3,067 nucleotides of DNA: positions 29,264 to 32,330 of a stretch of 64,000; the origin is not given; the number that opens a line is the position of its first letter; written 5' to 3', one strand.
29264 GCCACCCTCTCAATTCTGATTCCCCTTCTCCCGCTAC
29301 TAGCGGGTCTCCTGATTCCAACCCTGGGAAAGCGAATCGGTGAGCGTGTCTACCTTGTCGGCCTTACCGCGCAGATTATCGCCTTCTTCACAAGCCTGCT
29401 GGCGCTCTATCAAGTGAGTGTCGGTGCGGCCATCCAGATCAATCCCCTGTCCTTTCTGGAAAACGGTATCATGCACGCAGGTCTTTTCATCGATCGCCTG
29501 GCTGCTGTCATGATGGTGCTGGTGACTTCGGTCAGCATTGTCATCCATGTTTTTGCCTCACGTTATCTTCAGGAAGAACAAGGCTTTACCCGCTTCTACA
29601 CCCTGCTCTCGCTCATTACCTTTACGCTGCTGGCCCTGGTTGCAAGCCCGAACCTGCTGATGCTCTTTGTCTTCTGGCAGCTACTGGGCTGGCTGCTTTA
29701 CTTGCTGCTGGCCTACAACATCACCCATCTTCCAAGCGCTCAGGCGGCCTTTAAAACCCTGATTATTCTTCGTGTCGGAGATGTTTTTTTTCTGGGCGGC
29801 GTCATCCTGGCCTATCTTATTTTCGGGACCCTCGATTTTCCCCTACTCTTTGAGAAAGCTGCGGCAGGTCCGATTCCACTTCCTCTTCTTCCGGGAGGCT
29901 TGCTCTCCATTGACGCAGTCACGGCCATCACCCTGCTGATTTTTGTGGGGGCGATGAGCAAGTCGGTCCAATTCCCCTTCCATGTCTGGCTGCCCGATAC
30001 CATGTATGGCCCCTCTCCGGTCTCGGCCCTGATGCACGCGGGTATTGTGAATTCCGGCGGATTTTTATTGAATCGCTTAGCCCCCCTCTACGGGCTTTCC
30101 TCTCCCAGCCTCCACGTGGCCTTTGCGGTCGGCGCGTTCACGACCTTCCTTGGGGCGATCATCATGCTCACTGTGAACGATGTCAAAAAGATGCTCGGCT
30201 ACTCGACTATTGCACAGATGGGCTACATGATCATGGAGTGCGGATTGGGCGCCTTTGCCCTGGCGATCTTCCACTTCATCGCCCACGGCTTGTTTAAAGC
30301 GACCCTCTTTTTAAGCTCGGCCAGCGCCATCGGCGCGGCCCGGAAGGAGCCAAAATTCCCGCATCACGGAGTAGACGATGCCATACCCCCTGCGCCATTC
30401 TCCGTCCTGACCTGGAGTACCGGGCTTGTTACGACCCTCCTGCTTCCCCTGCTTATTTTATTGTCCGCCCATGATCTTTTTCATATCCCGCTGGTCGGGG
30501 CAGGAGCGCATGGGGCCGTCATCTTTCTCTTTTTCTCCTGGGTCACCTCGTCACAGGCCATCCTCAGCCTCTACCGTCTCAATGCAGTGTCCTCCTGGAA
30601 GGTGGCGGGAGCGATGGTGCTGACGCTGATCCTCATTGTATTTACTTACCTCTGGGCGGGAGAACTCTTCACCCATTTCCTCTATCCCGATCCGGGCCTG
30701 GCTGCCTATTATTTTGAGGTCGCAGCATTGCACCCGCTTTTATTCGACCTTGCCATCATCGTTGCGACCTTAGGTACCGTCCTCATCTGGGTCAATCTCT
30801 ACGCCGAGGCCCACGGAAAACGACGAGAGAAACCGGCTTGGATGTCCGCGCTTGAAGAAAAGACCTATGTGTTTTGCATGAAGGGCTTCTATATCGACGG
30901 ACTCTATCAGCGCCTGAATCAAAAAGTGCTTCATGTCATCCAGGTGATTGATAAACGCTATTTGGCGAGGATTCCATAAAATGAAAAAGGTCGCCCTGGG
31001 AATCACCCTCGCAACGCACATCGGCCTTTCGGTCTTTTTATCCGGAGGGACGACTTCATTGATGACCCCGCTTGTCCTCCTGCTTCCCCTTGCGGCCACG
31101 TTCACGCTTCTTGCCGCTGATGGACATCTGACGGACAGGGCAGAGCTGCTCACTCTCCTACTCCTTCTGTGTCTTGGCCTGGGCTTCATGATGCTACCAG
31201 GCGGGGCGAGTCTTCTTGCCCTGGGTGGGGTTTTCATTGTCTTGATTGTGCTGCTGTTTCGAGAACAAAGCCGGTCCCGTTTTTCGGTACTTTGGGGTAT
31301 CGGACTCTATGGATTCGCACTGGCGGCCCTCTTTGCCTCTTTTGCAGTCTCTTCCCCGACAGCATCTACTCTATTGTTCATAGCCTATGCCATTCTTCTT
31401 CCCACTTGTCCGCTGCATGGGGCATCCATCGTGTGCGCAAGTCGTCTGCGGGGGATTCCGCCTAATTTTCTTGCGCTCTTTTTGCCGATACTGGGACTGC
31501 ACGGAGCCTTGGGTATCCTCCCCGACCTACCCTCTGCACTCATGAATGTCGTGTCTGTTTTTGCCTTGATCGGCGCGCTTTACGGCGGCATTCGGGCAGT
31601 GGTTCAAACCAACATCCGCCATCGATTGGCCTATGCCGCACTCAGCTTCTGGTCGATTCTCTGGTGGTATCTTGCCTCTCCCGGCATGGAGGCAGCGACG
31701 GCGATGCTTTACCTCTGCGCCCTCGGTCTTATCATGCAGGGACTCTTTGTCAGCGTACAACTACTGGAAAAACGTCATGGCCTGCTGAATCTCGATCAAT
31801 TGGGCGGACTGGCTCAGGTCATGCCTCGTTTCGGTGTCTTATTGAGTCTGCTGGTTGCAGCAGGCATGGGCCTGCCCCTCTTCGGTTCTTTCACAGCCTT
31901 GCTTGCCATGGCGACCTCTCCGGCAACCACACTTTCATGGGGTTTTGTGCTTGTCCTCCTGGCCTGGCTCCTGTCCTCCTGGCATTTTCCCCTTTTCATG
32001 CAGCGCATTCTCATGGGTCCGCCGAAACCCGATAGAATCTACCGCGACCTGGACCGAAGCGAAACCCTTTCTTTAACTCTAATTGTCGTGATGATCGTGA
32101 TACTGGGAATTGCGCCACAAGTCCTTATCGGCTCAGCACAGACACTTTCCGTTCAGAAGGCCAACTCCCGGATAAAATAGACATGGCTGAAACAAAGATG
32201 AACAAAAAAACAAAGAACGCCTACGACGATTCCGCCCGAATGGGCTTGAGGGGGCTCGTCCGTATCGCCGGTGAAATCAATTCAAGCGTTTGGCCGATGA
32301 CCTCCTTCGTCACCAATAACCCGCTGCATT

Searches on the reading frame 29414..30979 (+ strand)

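Call 39: search_protein_families(library=pfam, proteins=[window:29414-30979:+], max_evalue=0.001)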
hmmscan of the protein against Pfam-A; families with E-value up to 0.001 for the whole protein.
window:29414-30979:+ (521 aa): 2 families
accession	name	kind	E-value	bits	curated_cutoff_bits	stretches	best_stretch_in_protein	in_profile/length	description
PF00361.26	Proton_antipo_M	-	1.9e-47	162.3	21.5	1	78-314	1-231/294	NADH:quinone oxidoreductase/Mrp antiporter, TM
PF00662.26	Proton_antipo_N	-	4e-12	46.3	24.5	1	21-62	10-51/51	NADH-Ubiquinone oxidoreductase (complex I), chain 5 N-terminus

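Call 80: search_protein_families(library=ncbifam, proteins=[window:29414-30979:+], max_evalue=0.001)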
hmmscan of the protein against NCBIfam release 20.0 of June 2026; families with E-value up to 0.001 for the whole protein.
window:29414-30979:+ (521 aa): 54 families (the best 25 are shown)
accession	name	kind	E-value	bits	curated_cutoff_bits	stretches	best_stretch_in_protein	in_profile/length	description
NF005141.0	PRK06590.1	equivalog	4.1e-88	296.9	556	1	12-510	63-553/615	NADH-quinone oxidoreductase subunit L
TIGR01974.1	NDH_I_L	subfamily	1.8e-86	291.4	407.5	1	20-509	74-572/630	NADH-quinone oxidoreductase subunit L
NF005626.0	PRK07376.1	equivalog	4.9e-76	256.4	963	1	20-308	83-366/675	NAD(P)H-quinone oxidoreductase subunit 5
NF006029.0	PRK08168.1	equivalog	1.5e-58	199.2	380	1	24-506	70-497/520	NADH-quinone oxidoreductase subunit L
NF040617.1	F420_dehyd_FpoL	exception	7e-58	196.9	1050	1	18-325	69-393/669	F420H2 dehydrogenase subunit FpoL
NF009287.0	PRK12647.1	equivalog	1.7e-51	175.7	937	1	23-301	71-342/773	putative monovalent cation/H+ antiporter subunit A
NF006373.0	PRK08601.1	equivalog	3.7e-48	164.9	377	1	23-309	67-342/510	NADH dehydrogenase subunit 5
NF009288.0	PRK12648.1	equivalog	2.1e-44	151.9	1104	1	18-301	66-342/954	monovalent cation/H+ antiporter subunit A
NF009284.0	PRK12644.1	equivalog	3.4e-44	151.2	962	1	17-301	63-338/975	Na+/H+ antiporter subunit A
TIGR00940.1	2a6301s01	subfamily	5.2e-42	144.1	920.45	1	22-301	69-354/793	monovalent cation:proton antiporter subunit A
NF009290.0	PRK12650.1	equivalog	1.3e-39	135.9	980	1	21-300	74-344/966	DUF4040 family protein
NF005633.0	PRK07390.1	subfamily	3.8e-38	131.5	676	1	28-356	89-405/613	NAD(P)H-quinone oxidoreductase subunit F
NF009285.0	PRK12645.1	equivalog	7.6e-38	130.3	1028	1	20-300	70-357/804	Na+/H+ antiporter subunit A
NF009286.0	PRK12646.1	equivalog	2e-37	129.1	1063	1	24-293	74-351/800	DUF4040 family protein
TIGR01960.1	ndhF3_CO2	subfamily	2e-37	129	588.7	1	25-348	86-397/606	NAD(P)H dehydrogenase, subunit NdhF3 family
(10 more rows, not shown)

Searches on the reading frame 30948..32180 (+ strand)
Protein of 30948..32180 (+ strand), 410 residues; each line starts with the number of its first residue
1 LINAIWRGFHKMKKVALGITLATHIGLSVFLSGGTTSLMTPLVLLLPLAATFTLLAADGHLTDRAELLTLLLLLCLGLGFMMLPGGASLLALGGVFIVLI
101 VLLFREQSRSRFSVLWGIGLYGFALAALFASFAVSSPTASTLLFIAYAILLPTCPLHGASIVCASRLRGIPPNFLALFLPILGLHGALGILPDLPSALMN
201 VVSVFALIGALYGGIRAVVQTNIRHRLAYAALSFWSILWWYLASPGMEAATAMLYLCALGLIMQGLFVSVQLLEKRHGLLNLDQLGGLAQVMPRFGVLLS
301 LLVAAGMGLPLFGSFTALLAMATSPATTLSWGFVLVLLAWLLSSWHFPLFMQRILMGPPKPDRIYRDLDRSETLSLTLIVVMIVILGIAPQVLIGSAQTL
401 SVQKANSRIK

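Call 39: search_protein_families(library=pfam, proteins=[window:30948-32180:+], max_evalue=0.001)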
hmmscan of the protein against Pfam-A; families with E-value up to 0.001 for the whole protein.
window:30948-32180:+ (410 aa): 1 family
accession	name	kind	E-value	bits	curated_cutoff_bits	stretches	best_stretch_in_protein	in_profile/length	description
PF00361.26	Proton_antipo_M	-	9.9e-12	45.1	21.5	1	196-327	144-278/294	NADH:quinone oxidoreductase/Mrp antiporter, TM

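Call 80: search_protein_families(library=ncbifam, proteins=[window:30948-32180:+], max_evalue=0.001)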
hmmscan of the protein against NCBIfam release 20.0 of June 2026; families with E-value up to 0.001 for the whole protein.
window:30948-32180:+ (410 aa): 20 families
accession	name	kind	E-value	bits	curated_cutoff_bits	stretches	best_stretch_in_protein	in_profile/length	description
TIGR01972.1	NDH_I_M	subfamily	9.3e-28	97.1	263.8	1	139-405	209-482/486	NADH-quinone oxidoreductase subunit M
NF004505.0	PRK05846.2-5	equivalog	1.3e-19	70.4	700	1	94-403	167-479/508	NADH-quinone oxidoreductase subunit M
NF004500.0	PRK05846.1-4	equivalog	4.9e-19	68.4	550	1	143-395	235-493/525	NADH-quinone oxidoreductase subunit M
NF004498.0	PRK05846.1-1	equivalog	1.7e-15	56.8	614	1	143-398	227-490/509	NADH-quinone oxidoreductase subunit M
NF004441.0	PRK05777.1-4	equivalog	5.6e-14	51.6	477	1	193-399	307-518/524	NADH-quinone oxidoreductase subunit NuoN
NF004501.0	PRK05846.1-5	subfamily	1.1e-13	50.9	598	1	184-397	260-476/492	NADH-quinone oxidoreductase subunit M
NF004499.0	PRK05846.1-3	equivalog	1.4e-12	47.1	585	1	123-403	211-482/502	NADH-quinone oxidoreductase subunit M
NF005611.0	PRK07363.1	equivalog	2.3e-12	46.2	764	1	143-396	211-473/501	NADH-quinone oxidoreductase subunit M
NF004503.0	PRK05846.2-2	subfamily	3.8e-12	46.2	720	1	92-395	164-480/490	NADH-quinone oxidoreductase subunit M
NF009212.0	PRK12561.1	subfamily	4.6e-12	45.4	645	1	187-395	266-486/531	NAD(P)H-quinone oxidoreductase subunit 4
NF006241.0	PRK08377.1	equivalog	1.4e-11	44.2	645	1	197-396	271-469/494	NADH dehydrogenase subunit N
NF009306.0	PRK12663.1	equivalog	1.9e-11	43.4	542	1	195-403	269-480/498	Na+/H+ antiporter subunit D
NF004920.0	PRK06277.1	equivalog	3.1e-11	42.8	578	1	174-395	245-466/478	energy conserving hydrogenase EhbF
NF004442.0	PRK05777.1-5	equivalog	1e-10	41.2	523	1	193-398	268-475/483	NADH-quinone oxidoreductase subunit NuoN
NF004502.0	PRK05846.2-1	equivalog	4.4e-10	38.9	791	1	143-394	232-487/500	NADH-quinone oxidoreductase subunit M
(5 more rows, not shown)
